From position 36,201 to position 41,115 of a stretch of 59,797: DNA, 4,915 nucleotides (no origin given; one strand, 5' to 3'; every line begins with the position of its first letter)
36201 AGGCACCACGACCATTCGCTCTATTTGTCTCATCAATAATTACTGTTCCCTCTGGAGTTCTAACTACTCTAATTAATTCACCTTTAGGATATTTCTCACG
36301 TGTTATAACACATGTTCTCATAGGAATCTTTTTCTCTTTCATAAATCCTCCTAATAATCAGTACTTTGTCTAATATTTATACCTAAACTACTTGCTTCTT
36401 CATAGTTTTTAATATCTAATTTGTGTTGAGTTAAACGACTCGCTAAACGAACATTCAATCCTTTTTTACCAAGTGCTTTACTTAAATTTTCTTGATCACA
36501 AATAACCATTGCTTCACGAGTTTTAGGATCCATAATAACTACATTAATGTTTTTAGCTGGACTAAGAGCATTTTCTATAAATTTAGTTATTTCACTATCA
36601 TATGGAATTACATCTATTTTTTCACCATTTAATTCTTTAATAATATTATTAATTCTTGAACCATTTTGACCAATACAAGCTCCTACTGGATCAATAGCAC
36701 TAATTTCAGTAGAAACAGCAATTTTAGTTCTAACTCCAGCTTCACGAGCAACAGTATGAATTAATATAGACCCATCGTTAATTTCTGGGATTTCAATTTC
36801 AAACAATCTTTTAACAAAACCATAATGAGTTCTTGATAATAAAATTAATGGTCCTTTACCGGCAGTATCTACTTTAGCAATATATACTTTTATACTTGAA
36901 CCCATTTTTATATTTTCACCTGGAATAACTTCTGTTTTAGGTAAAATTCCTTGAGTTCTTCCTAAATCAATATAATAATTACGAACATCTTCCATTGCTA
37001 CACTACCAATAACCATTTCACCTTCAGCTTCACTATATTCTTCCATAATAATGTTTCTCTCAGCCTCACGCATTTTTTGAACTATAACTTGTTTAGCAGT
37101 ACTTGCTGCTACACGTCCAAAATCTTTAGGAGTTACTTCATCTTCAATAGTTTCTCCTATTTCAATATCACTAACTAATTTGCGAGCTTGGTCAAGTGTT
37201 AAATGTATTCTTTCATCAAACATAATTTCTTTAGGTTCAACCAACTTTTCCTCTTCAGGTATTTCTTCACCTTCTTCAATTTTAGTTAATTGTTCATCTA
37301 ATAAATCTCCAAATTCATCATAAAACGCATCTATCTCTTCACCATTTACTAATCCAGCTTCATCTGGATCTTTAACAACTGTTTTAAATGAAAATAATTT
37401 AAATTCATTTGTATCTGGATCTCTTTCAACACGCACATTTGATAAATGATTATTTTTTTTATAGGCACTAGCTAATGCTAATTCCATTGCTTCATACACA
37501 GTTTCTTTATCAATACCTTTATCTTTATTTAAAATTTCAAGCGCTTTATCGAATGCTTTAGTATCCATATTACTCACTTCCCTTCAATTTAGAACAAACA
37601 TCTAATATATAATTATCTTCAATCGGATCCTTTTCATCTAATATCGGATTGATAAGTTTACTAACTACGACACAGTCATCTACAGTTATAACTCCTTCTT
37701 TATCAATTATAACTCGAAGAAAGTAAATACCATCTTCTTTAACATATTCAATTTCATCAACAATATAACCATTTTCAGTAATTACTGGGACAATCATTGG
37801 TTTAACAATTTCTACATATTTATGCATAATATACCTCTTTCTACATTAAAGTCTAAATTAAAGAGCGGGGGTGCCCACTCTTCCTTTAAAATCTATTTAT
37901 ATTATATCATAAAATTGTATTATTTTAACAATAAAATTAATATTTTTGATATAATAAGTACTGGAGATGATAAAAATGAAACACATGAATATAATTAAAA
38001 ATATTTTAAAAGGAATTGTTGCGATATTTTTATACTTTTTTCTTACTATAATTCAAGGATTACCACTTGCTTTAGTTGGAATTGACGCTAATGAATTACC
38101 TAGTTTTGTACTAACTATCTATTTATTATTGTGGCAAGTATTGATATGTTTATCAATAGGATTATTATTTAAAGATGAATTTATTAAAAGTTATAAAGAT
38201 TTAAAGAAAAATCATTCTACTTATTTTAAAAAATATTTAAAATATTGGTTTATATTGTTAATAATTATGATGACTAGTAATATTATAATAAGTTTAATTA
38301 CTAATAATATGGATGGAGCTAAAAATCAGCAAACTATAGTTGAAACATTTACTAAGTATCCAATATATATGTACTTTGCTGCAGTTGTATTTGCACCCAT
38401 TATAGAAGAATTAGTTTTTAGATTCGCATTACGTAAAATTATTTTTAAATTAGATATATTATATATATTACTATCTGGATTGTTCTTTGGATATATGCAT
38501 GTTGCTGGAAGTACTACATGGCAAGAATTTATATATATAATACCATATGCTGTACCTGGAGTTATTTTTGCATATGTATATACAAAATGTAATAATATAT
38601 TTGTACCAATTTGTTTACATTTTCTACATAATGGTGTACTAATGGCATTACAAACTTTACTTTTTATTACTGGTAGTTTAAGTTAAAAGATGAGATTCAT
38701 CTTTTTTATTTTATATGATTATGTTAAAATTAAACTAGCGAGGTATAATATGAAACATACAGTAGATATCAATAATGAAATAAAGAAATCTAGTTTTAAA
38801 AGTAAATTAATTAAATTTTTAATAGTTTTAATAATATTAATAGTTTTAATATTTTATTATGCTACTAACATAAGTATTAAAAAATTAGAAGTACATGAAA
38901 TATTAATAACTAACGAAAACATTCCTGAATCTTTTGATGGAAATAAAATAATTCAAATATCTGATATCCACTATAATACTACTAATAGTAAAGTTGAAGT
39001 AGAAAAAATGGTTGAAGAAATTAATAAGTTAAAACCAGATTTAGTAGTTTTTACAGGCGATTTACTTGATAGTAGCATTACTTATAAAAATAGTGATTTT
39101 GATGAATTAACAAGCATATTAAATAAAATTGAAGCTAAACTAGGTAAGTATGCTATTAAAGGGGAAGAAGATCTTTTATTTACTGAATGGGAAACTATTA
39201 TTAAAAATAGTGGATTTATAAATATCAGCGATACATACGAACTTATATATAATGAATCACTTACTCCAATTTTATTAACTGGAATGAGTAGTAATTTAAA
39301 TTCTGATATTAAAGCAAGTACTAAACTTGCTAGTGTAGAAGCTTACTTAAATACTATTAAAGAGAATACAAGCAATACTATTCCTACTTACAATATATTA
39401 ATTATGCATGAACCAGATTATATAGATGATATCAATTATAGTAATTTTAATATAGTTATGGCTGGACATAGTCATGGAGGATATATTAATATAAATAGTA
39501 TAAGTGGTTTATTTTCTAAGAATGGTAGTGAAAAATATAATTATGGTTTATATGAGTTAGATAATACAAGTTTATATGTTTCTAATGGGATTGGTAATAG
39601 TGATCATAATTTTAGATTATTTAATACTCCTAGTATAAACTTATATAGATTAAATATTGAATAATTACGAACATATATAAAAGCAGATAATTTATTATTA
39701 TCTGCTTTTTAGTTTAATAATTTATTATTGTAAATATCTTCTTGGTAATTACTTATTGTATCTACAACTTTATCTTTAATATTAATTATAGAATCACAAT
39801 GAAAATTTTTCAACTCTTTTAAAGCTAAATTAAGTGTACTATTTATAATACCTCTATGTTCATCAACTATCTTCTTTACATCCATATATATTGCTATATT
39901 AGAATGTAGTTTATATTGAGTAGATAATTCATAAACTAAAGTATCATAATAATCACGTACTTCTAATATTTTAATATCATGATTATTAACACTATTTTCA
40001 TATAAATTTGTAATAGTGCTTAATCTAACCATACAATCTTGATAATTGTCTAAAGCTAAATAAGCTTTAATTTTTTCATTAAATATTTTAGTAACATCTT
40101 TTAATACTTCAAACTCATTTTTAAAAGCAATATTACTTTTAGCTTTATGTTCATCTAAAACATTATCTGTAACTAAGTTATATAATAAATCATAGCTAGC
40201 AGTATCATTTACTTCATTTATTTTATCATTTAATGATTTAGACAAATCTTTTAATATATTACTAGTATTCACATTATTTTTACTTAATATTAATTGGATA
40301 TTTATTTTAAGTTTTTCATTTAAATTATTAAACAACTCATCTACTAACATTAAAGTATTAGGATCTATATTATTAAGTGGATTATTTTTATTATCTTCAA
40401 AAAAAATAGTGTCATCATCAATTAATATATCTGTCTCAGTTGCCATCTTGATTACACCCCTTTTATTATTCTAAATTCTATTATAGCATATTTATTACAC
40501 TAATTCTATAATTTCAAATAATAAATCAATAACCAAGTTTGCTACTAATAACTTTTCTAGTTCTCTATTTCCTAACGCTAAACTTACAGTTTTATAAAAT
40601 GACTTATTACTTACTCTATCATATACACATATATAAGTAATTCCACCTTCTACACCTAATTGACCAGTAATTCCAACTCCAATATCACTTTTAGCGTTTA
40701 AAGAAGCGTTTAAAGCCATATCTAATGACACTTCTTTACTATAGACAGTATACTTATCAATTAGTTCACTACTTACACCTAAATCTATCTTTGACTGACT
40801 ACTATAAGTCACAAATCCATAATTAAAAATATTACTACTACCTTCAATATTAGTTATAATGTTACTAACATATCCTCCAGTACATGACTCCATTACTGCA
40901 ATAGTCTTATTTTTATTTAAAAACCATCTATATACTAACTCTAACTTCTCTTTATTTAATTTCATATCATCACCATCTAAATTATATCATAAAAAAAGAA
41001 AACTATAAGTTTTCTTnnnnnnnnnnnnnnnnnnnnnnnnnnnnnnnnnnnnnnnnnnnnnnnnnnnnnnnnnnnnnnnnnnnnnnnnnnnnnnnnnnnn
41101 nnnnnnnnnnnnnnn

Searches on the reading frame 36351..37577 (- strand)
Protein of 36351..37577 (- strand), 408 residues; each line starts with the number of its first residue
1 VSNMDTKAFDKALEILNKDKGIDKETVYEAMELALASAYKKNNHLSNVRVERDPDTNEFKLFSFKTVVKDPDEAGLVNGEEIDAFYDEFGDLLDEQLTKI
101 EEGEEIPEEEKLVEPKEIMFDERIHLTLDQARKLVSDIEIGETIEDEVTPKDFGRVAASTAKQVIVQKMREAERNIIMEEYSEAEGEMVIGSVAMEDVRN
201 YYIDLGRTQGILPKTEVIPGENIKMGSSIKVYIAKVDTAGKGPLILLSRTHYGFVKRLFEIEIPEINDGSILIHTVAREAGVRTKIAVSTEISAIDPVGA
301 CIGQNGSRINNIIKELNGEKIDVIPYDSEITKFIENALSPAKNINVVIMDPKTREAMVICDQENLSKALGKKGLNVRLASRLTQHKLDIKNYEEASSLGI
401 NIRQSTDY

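Call 19: find_related_loci(query=window:36351-37577:-, collection=genome_contigs, flank=10000)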
Query window:36351-37577:- (408 aa) in genome_contigs; peptide patterns used: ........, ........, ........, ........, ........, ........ (x = any residue, [..] = any of these).
147 stretches matched a pattern; 96 encode a relative of the query (tblastn E <= 1e-3); the best 80 are kept; 80 distinct loci.
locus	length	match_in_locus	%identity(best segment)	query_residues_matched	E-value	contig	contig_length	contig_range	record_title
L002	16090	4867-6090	95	1-408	0e+0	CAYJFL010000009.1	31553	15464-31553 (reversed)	MAG TPA_asm: uncultured Muribaculaceae bacterium isolate ERP123703_co3_11 genome assembly, contig: NODE_1514_length_3155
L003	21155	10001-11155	62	1-402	1e-158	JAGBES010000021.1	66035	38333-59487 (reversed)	MAG: Bacilli bacterium isolate RGIG9051 Water_deer_Rectum-4__c1794, whole genome shotgun sequence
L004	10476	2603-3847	60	1-402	4e-154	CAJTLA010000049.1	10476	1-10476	MAG TPA_asm: uncultured Bacilli bacterium isolate MGBC102946 genome assembly, contig: MGBC102946.49, whole genome shotgu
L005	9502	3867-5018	60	4-402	1e-151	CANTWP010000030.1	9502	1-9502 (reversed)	MAG: uncultured Bacilli bacterium isolate dsm_us_coassembly__bin58 genome assembly, contig: dsm_us_coassembly__k59_31333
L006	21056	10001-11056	60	4-402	5e-150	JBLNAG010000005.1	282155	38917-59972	MAG: Ignavibacteriales bacterium isolate MAG183 PRJNA951521_bin41_renamed_4, whole genome shotgun sequence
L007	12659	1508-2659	59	3-402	4e-148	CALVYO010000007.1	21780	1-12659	MAG: uncultured Bacilli bacterium isolate BRZ_DM__bin25 genome assembly, contig: BRZ_DM__NODE_3277_length_21780_cov_7.05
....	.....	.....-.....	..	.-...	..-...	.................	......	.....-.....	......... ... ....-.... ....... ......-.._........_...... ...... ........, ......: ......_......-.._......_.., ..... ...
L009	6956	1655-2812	60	1-402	8e-147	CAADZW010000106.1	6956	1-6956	MAG TPA_asm: Bacilli bacterium, isolate HGM10873, WGS project CAADZW010000000 data, contig: ERS396376_74_k85_65498, whol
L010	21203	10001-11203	56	1-408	7e-145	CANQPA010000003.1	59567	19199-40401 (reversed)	MAG: uncultured Bacilli bacterium isolate Lapin-032__bin42 genome assembly, contig: Lapin-032__NODE_891_length_59567_cov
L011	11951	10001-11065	59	1-402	1e-141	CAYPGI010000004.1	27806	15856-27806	MAG TPA_asm: uncultured Muribaculaceae bacterium isolate SRP192927_co2_789 genome assembly, contig: NODE_2308_length_278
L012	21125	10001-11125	57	4-404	3e-141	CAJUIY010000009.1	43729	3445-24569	MAG TPA_asm: uncultured Bacilli bacterium isolate MGBC143456 genome assembly, contig: MGBC143456.9, whole genome shotgun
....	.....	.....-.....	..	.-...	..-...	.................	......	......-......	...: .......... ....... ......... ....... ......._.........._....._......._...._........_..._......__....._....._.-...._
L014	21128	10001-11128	58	4-404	5e-140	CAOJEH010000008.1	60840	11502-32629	MAG TPA_asm: uncultured Tenericutes bacterium isolate SRR15604498_bin.63_metawrap_v1.3_MAG genome assembly, contig: NODE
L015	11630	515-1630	55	4-403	7e-138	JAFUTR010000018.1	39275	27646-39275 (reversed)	MAG: Bacilli bacterium isolate RGIG4816 Roe_deer_Reticulum.Co__c278753, whole genome shotgun sequence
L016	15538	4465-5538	56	2-402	2e-137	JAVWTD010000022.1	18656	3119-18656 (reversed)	MAG: Bacilli bacterium isolate CGS3Y3-bin41 NODE_2090_length_18656_cov_14.853610, whole genome shotgun sequence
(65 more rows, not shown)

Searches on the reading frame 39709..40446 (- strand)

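Call 5: search_protein_families(library=pfam, proteins=[window:39709-40446:-], max_evalue=0.1)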
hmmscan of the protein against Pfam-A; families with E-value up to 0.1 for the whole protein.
window:39709-40446:- (245 aa): 1 family
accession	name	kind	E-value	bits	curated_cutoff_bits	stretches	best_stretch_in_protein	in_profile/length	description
PF07568.18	HisKA_2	-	0.0054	17.2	22.3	1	109-177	7-75/76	Histidine kinase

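Call 43: search_protein_families(library=padloc, proteins=[window:39709-40446:-], max_evalue=1)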
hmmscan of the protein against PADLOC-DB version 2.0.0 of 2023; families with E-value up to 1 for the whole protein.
window:39709-40446:- (245 aa): 0 families

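Call 44: search_protein_families(library=phrogs, proteins=[window:39709-40446:-], max_evalue=1)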
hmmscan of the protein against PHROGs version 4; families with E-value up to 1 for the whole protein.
window:39709-40446:- (245 aa): 1 family
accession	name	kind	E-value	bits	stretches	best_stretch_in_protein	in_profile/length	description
phrog_33424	-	unknown function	0.072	14.3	0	76-113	24-60/66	-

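Call 45: search_protein_families(library=ncbifam, proteins=[window:39709-40446:-], max_evalue=1)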
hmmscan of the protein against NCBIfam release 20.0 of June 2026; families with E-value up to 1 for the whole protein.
window:39709-40446:- (245 aa): 0 families

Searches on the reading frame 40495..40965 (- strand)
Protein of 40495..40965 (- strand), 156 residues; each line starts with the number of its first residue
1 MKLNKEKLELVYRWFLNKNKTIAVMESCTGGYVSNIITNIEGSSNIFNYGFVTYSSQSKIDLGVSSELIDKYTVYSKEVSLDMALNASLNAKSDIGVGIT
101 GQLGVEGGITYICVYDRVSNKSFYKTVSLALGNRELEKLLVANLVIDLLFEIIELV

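Call 5: search_protein_families(library=pfam, proteins=[window:40495-40965:-], max_evalue=0.1)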
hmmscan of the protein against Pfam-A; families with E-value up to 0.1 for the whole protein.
window:40495-40965:- (156 aa): 3 families
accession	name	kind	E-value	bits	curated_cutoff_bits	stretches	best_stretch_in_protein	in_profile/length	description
PF02464.23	CinA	-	1e-27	97.1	23.5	1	9-114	6-119/155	Competence-damaged protein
PF22349.1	Fervidolysin_SD2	-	0.029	15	26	1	36-119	14-95/113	Fervidolysin, second beta-sandwich domain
PF09158.15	MotCF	-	0.032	14.7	25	1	18-75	30-86/103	Bacteriophage T4 MotA, C-terminal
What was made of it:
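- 40495..40965 (-): cinA-like gene (156 aa), the downstream neighbour. Pfam CinA, E = 1e-27 (call 5).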
